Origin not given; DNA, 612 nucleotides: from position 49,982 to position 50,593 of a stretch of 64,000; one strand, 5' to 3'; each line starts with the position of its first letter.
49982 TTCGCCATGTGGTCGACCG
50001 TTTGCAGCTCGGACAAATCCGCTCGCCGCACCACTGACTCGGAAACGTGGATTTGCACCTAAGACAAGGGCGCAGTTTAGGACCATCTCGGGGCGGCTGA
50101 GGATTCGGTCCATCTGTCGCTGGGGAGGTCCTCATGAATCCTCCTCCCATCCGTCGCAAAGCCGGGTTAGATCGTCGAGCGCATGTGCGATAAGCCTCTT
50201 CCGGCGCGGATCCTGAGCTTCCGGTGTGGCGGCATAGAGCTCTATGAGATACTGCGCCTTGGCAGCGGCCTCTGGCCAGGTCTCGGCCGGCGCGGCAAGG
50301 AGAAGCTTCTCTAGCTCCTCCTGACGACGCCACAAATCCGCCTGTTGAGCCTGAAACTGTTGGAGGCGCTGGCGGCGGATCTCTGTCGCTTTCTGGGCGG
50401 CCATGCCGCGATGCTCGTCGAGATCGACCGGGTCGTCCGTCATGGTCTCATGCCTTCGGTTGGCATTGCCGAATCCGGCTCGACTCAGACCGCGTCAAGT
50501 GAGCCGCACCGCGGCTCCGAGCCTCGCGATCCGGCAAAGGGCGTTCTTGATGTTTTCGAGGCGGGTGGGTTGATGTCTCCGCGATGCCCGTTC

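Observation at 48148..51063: AT-richer islet packed with tiny minus-strand genes, including three unrelated Cys4 zinc-ribbon proteins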

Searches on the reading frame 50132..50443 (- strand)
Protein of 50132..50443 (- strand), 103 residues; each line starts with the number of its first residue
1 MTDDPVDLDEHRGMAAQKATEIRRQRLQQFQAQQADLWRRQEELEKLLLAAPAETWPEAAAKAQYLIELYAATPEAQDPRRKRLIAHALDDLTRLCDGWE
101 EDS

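Call 3: search_protein_families(library=pfam, max_evalue=0.1, proteins=[window:50135-50443:-])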
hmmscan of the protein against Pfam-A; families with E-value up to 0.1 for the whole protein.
seq(103 aa): 0 families

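Call 5: search_protein_families(library=ncbifam, max_evalue=0.01, proteins=[window:50135-50443:-])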
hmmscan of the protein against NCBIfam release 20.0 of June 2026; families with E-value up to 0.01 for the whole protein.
seq(103 aa): 0 families

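Call 6: search_protein_families(library=phrogs, max_evalue=0.01, proteins=[window:50135-50443:-])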
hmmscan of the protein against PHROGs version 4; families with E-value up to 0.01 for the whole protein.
seq(103 aa): 0 families

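Call 8: find_encoding_contigs(protein=window:50132-50443:-, flank=10000, max_places=10)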
Protein window:50132-50443:- (103 aa): 2 contigs read that carry it; 2 places shown.
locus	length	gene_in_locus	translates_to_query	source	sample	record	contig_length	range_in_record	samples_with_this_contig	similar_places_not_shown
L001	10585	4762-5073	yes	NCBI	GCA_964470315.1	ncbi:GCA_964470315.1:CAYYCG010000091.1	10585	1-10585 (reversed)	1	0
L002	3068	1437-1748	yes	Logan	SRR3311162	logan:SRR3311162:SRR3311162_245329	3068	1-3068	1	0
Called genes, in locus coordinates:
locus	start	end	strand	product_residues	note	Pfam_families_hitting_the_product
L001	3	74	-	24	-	?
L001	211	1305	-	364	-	-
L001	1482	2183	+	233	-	PF01209:Ubie_methyltran (weak), PF02353:CMAS (weak), PF13489:Methyltransf_23, PF05148:Methyltransf_8 (faint), PF13847:Methyltransf_31, PF08241:Methyltransf_11, PF08242:Methyltransf_12, PF13649:Methyltransf_25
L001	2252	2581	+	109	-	-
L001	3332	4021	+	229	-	-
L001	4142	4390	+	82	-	-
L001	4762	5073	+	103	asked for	-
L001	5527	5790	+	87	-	PF07369:DUF1488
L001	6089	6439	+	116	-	-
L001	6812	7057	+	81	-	PF10276:zf-CHCC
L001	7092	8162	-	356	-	PF10005:Zn_ribbon_DZR_6, PF15887:Peptidase_Mx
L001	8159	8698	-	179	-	PF00487:FA_desaturase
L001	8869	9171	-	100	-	-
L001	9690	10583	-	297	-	?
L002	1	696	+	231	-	?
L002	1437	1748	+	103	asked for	-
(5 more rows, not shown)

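Call 9: find_homologous_proteins(query=window:50135-50443:-)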
Query seq(103 aa) (103 aa): 5573 proteins with E <= 0.001 among 5585 candidates; the best 120 are listed.
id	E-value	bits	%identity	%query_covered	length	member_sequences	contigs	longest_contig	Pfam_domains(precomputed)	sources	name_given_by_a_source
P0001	1.8e-59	216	100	100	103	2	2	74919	-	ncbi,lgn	ncbi:MAG: hypothetical protein ACFCUQ_15995 [Kiloniellales bacterium]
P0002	1.0e-48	182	88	100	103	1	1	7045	-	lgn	-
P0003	1.1e-47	178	86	100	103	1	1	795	-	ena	-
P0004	1.5e-47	178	86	100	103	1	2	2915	-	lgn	-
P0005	2.3e-47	177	85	100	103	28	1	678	-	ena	-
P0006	3.4e-47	177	84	100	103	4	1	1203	-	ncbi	-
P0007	4.2e-47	176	84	100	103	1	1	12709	-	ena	-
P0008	5.1e-47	176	84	100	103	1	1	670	-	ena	-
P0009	5.2e-47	176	86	100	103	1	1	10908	-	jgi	jgi:hypothetical protein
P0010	7.0e-47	176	84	100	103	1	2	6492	-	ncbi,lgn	-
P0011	1.1e-46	175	85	100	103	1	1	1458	-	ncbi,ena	-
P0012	1.8e-46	174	84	100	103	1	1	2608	-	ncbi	-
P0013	2.2e-46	174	83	100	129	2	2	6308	-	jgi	jgi:hypothetical protein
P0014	2.7e-46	174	84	100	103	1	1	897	-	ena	-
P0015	3.8e-46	173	87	98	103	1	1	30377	-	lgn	-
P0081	8.3e-44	166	82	100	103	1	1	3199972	-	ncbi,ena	-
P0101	2.6e-43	164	82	98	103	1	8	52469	-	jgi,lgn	-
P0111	4.1e-43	164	77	99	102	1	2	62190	-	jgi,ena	-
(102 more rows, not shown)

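Call 11: find_related_loci(query=window:50135-50443:-, collection=genome_contigs, flank=10000)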
Query seq(103 aa) (103 aa) in genome_contigs; peptide patterns used: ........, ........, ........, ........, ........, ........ (x = any residue, [..] = any of these).
310 stretches matched a pattern; 65 encode a relative of the query (tblastn E <= 1e-3); 65 distinct loci.
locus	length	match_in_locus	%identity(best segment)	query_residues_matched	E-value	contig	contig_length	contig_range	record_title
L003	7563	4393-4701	83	1-103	1e-51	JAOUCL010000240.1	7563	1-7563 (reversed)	MAG: Rhodospirillales bacterium isolate 24_Oct_SF_Bin19 24_Oct_SF_Bin19_scaffold_2680_c1, whole genome shotgun sequence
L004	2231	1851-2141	85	1-97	4e-51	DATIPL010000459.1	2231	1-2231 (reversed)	MAG TPA_asm: Gammaproteobacteria bacterium isolate SMAG_U15849 k141_179655, whole genome shotgun sequence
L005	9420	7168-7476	83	1-103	3e-50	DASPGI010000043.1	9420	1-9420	MAG TPA_asm: Alphaproteobacteria bacterium isolate SMAG_U16447 k141_958719, whole genome shotgun sequence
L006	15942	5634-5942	83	1-103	3e-50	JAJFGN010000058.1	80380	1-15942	MAG: Kiloniellaceae bacterium isolate OFTM28 OFTM28_57, whole genome shotgun sequence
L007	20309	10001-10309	81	1-103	5e-50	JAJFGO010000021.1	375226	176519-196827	MAG: Kiloniellaceae bacterium isolate OFTM296 OFTM296_20, whole genome shotgun sequence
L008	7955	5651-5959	82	1-103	4e-50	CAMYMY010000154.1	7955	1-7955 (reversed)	MAG: uncultured Kiloniellales bacterium isolate FCS_M_Alpha_09 genome assembly, contig: scaffold_9484, whole genome shot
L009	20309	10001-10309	83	1-103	4e-50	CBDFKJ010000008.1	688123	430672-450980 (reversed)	MAG: Alphaproteobacteria bacterium isolate 4e2e0cdd-c8b5-4f6c-a48e-51141fbf2597 genome assembly, contig: contig_8, whole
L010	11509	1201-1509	82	1-103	5e-50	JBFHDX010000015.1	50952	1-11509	MAG: Alphaproteobacteria bacterium isolate Mix_sand07.2021.05.D.48 k141_1318464_length_50952_cov_26.9272, whole genome s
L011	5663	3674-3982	83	1-103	8e-50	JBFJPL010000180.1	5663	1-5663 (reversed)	MAG: Kiloniellales bacterium isolate Mix_sand18.2022.04.D.56 k141_4036900_length_5663_cov_22.8770, whole genome shotgun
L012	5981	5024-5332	81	1-103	2e-49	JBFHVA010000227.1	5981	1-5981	MAG: Gammaproteobacteria bacterium isolate Mix_sand09.2021.07.G.31 k141_166612_length_5981_cov_24.8440, whole genome sho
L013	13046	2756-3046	84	1-97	3e-49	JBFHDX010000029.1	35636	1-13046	MAG: Alphaproteobacteria bacterium isolate Mix_sand07.2021.05.D.48 k141_955934_length_35636_cov_26.7602, whole genome sh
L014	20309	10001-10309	82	1-103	5e-49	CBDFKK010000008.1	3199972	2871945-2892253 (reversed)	MAG: Alphaproteobacteria bacterium isolate fc1d1f23-e020-41d8-88bd-d2c94c2e3604 genome assembly, contig: contig_8, whole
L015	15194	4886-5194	81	1-103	9e-49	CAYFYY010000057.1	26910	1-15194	MAG TPA_asm: uncultured Flavobacteriales bacterium isolate ERP108616_co2_15 genome assembly, contig: NODE_2325_length_26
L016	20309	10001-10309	77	1-103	3e-48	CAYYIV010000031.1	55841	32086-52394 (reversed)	MAG TPA_asm: uncultured Pelagibius sp. isolate SRP072547_co1_281 genome assembly, contig: NODE_528_length_55841_cov_37.0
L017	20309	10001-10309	77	1-103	3e-48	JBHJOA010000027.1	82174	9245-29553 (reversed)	MAG: Kiloniellaceae bacterium isolate al_S4C968 S4Ck119_776265, whole genome shotgun sequence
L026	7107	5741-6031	73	1-97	5e-42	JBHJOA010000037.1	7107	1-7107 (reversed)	MAG: Kiloniellaceae bacterium isolate al_S4C968 S4Ck119_887639, whole genome shotgun sequence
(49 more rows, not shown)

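Call 13: find_encoding_contigs(protein=P0081, flank=10000, max_places=3)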
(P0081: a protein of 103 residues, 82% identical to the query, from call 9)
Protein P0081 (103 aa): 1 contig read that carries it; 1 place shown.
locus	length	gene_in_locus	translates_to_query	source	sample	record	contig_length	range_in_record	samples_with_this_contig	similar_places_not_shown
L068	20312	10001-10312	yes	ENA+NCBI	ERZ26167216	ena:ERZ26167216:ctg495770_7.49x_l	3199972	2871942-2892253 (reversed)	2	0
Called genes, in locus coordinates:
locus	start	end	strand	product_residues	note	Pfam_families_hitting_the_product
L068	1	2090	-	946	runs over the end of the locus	PF13510:Fer2_4, PF10588:NADH-G_4Fe-4S_3, PF00037:Fer4 (faint), PF12838:Fer4_7, PF22117:Fer4_Nqo3 (weak), PF04879:Molybdop_Fe4S4, PF00384:Molybdopterin, PF01568:Molydop_binding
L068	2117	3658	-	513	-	PF01512:Complex1_51K, PF10589:NADH_4Fe-4S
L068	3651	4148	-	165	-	PF01257:2Fe-2S_thioredx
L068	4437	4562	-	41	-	-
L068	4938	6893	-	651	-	PF00534:Glycos_transf_1, PF13692:Glyco_trans_1_4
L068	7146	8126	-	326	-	PF01527:HTH_Tnp_1 (faint), PF13384:HTH_23, PF13518:HTH_28, PF13551:HTH_29 (weak), PF13565:HTH_32, PF00665:rve, PF13683:rve_3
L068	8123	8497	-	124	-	PF01527:HTH_Tnp_1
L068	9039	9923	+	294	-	-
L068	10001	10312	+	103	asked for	-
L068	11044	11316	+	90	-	PF07369:DUF1488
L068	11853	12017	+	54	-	-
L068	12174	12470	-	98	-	-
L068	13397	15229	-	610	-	PF00270:DEAD, PF04851:ResIII, PF07652:Flavi_DEAD (weak), PF00271:Helicase_C (weak)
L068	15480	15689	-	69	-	PF00313:CSD, PF08206:OB_RNB (weak)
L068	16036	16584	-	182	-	PF09351:DUF1993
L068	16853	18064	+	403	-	PF12146:Hydrolase_4 (faint)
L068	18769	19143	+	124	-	PF01527:HTH_Tnp_1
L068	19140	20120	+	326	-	PF01527:HTH_Tnp_1 (faint), PF13384:HTH_23, PF13518:HTH_28, PF13551:HTH_29 (weak), PF13565:HTH_32, PF00665:rve, PF13683:rve_3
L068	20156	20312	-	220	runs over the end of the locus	PF25023:TEN_YD-shell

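Call 14: find_encoding_contigs(protein=P0001, flank=10000, max_places=3)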
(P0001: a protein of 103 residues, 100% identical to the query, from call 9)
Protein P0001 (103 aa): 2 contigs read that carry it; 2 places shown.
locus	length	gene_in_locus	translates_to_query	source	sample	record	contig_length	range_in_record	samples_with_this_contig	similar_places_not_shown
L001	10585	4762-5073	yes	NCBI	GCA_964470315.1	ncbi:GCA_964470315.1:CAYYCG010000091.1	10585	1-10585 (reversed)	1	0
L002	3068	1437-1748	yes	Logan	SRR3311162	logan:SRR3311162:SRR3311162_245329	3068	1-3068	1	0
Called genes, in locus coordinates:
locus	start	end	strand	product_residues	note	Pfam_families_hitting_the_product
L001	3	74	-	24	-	?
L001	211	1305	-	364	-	-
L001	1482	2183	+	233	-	PF01209:Ubie_methyltran (weak), PF02353:CMAS (weak), PF13489:Methyltransf_23, PF05148:Methyltransf_8 (faint), PF13847:Methyltransf_31, PF08241:Methyltransf_11, PF08242:Methyltransf_12, PF13649:Methyltransf_25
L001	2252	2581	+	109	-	-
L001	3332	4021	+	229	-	-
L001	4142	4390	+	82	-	-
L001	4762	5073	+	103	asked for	-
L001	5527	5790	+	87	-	PF07369:DUF1488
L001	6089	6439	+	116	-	-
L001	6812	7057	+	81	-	PF10276:zf-CHCC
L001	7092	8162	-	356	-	PF10005:Zn_ribbon_DZR_6, PF15887:Peptidase_Mx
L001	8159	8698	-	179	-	PF00487:FA_desaturase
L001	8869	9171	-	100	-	-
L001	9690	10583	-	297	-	?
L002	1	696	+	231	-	?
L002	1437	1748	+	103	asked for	-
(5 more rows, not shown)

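Call 24: search_solved_structures(query=window:50135-50443:-, max_evalue=10)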
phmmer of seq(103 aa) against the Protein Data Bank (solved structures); distinct sequences matched with E-value up to 10: 3.
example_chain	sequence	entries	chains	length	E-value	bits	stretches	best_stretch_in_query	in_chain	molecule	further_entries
5djn_A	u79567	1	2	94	0.35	14.6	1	19-66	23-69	Kinesin-like protein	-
3nut_A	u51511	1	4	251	0.37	14.5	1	26-88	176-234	Precorrin-3 methylase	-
7mq8_NY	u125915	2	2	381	4.4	11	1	6-86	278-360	KRR1 small subunit processome component homolog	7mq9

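Call 27: search_dna_similar(query=window:50135-50443:-, collection=plasmids, mode=protein, max_evalue=0.001, max_rows=30)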
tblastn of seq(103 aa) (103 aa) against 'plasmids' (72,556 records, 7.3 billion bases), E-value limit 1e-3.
Records with a match: 6; places in all: 7; records where one place covers at least 80% of the query: 6.
Best place of each record, by identity: <60% 6.
By first word of the organism name: Leisingera 1; Alloyangia 1; Paracoccus 1; Methylobacterium 1; Microvirga 1; Bradyrhizobium 1.
By predicted mobility (MOB-suite, as given by PLSDB): non-mobilizable 3; conjugative 2; mobilizable 1.
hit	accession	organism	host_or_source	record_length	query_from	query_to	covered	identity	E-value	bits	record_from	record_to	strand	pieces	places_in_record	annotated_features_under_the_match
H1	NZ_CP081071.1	Leisingera caerulea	-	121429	1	100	97%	56.0%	7e-6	50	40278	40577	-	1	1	hypothetical protein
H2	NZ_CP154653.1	Alloyangia pacifica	-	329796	1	97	94%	56.7%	1e-4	46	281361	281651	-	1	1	hypothetical protein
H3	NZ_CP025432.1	Paracoccus zhejiangensis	single cell,sludge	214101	1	97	94%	55.7%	1e-4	46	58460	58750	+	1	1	hypothetical protein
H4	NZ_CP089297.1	Methylobacterium currus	Solanum lycopersicum,single cell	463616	1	97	94%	54.6%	5e-5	47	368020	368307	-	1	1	hypothetical protein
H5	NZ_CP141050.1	Microvirga lotononidis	-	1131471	1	98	95%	51.0%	2e-4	45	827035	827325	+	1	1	none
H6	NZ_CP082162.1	Bradyrhizobium sp. 195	Acmispon strigosus,cell culture,root ...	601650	1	95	92%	49.5%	2e-6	51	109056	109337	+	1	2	hypothetical protein (x2)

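Call 28: search_dna_similar(query=window:50135-50443:-, collection=phages, mode=protein, max_evalue=0.001)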
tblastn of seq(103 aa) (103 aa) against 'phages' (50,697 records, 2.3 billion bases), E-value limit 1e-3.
No match.

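Call 29: get_annotated_region(hit=H1, flank=5000)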
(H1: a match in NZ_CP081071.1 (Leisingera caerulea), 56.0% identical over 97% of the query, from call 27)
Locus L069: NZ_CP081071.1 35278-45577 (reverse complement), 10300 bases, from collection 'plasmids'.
description: Leisingera caerulea strain S122 plasmid unnamed1, complete sequence
organism: Leisingera caerulea (NCBI taxid 506591)
taxonomy: Bacteria; Pseudomonadota; Alphaproteobacteria; Rhodobacterales; Roseobacteraceae; Leisingera; Leisingera caerulea
host: -; source: -; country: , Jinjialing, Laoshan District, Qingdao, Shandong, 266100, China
typing (MOB-suite, as given by PLSDB): conjugative; relaxase MOBF; mating-pair formation MPF_T
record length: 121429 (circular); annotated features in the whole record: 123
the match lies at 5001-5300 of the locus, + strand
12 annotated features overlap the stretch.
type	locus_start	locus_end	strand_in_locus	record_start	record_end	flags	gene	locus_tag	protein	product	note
CDS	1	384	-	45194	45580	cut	-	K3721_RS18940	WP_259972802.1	hypothetical protein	-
CDS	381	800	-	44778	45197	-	-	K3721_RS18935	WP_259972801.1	hypothetical protein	-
CDS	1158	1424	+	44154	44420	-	-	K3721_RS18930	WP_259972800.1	hypothetical protein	-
CDS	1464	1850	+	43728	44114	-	-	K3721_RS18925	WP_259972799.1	hypothetical protein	-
CDS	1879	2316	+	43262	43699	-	-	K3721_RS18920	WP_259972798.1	hypothetical protein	-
CDS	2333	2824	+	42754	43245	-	-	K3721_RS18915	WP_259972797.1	hypothetical protein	-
CDS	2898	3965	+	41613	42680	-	hflK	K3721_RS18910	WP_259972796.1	FtsH protease activity modulator HflK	GO:0045861 - negative regulation of proteolysis [Evidence IEA]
CDS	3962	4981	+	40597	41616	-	hflC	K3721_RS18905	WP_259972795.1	protease modulator HflC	GO:0045861 - negative regulation of proteolysis [Evidence IEA]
CDS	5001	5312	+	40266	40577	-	-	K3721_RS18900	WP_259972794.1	hypothetical protein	-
CDS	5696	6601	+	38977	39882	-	rimK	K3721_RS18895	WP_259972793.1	30S ribosomal protein S6--L-glutamate ligase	GO:0036211 - protein modification process [Evidence IEA]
CDS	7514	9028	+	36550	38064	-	-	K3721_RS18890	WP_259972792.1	hypothetical protein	-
CDS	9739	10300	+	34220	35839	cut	-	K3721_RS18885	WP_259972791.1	hypothetical protein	-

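Call 30: get_annotated_region(hit=H6, flank=5000)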
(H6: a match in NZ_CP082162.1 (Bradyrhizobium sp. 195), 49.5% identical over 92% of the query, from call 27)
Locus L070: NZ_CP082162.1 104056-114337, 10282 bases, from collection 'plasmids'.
description: Bradyrhizobium sp. 195 plasmid p195_1, complete sequence
organism: Bradyrhizobium sp. 195 (NCBI taxid 2782662)
taxonomy: Bacteria; Pseudomonadota; Alphaproteobacteria; Hyphomicrobiales; Nitrobacteraceae; Bradyrhizobium; Bradyrhizobium sp. 195
host: -; source: Acmispon strigosus,cell culture,root nodule; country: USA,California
typing (MOB-suite, as given by PLSDB): conjugative; relaxase MOBP; mating-pair formation MPF_T
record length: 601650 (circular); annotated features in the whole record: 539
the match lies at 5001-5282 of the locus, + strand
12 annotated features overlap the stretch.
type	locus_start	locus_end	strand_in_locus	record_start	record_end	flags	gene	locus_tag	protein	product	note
CDS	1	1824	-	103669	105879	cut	-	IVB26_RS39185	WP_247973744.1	TonB-dependent receptor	-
CDS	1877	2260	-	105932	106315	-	-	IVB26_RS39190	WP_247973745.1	DUF2946 domain-containing protein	-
CDS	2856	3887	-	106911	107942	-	-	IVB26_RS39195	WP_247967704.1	IS110 family transposase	-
CDS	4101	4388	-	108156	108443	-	-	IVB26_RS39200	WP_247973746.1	hypothetical protein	-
CDS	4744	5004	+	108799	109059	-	-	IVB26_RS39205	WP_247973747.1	hypothetical protein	-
CDS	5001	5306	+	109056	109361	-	-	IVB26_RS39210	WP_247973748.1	hypothetical protein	-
CDS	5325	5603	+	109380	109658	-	-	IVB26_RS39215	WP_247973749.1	DUF1488 family protein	-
CDS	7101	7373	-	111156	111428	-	-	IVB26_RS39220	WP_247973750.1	type VI secretion protein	-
CDS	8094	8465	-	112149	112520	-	-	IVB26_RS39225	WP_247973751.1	hypothetical protein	-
CDS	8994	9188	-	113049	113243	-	-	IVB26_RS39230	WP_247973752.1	hypothetical protein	-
CDS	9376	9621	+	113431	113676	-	-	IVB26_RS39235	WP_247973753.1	hypothetical protein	-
CDS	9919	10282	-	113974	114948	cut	-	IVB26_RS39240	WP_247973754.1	ABC transporter substrate-binding protein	-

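Call 50: predict_structure(alignment_id=A1)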
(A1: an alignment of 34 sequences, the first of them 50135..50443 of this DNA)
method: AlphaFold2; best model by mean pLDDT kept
length: 103 residues; sequences in the alignment: 34
mean_pLDDT: 85.2   pTM: 0.53
mean pLDDT of the five models: 85.2, 84.1, 82.4, 79.2, 76.0
residues with pLDDT >= 90: 45; 70-90: 46; 50-70: 12; < 50: 0
segments of 3 or more residues with pLDDT < 50: none
pLDDT, mean of each block of 10 residues (from residue 1): 65 86 96 95 81 81 88 93 94 80 59
secondary structure, 60 per line:
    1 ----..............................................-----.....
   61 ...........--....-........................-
elements in order: H5-50 H56-71 H74-77 H79-102
